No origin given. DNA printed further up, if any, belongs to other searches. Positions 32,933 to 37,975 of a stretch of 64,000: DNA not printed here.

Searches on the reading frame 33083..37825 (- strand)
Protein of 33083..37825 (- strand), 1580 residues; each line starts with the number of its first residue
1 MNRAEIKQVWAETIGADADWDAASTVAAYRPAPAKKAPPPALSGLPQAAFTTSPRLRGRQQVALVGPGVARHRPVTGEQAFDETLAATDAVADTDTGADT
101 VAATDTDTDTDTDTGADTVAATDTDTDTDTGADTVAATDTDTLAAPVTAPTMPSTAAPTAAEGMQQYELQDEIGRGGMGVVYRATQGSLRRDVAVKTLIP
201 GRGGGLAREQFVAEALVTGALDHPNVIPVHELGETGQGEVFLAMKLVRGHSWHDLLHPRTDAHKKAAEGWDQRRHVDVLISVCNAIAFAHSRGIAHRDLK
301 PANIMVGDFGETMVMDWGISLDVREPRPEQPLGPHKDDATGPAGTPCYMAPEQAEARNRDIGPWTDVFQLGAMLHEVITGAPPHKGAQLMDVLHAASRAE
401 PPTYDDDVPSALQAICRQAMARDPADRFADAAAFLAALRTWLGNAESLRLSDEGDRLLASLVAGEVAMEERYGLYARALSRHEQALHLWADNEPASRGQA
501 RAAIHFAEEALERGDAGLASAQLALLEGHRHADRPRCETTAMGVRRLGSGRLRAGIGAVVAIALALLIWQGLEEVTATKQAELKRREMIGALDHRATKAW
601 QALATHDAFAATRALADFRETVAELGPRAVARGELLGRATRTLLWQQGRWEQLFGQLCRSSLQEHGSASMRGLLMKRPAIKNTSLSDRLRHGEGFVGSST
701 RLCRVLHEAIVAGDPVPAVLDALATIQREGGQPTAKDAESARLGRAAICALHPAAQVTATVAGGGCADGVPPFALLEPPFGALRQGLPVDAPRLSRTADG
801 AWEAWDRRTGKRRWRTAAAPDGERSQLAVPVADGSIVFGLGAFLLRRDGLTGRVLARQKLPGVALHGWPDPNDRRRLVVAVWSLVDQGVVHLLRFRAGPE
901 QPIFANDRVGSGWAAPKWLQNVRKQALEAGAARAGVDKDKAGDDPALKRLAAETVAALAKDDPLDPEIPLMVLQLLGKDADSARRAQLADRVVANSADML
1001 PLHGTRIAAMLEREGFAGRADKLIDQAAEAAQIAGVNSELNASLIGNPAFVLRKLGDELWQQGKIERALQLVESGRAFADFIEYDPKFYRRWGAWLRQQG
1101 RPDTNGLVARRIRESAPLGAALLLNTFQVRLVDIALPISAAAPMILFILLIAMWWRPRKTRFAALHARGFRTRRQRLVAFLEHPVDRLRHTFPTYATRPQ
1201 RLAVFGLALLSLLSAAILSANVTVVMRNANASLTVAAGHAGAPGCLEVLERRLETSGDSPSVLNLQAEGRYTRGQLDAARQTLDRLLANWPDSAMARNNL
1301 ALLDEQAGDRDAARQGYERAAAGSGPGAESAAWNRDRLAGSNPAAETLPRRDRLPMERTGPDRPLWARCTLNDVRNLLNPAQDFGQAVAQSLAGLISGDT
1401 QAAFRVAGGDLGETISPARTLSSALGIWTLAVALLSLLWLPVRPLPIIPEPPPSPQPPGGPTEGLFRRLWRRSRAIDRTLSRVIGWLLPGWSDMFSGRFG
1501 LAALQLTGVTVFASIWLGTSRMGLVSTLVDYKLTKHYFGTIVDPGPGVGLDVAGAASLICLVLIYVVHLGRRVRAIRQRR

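Call 14: search_protein_families(library=pfam, proteins=[window:33083-37825:-], max_evalue=0.001)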
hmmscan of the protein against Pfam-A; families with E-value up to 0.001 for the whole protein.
window:33083-37825:- (1580 aa): 3 families
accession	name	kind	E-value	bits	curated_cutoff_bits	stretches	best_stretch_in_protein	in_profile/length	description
PF00069.31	Pkinase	-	6.5e-35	121.2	31.7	1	167-429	1-253/263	Protein kinase domain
PF07714.23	PK_Tyr_Ser-Thr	-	4.2e-24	85.7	23.1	1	168-427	2-248/258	Protein tyrosine and serine/threonine kinase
PF13432.12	TPR_16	-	2.4e-05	25.1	32.7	1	1266-1328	3-64/65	Tetratricopeptide repeat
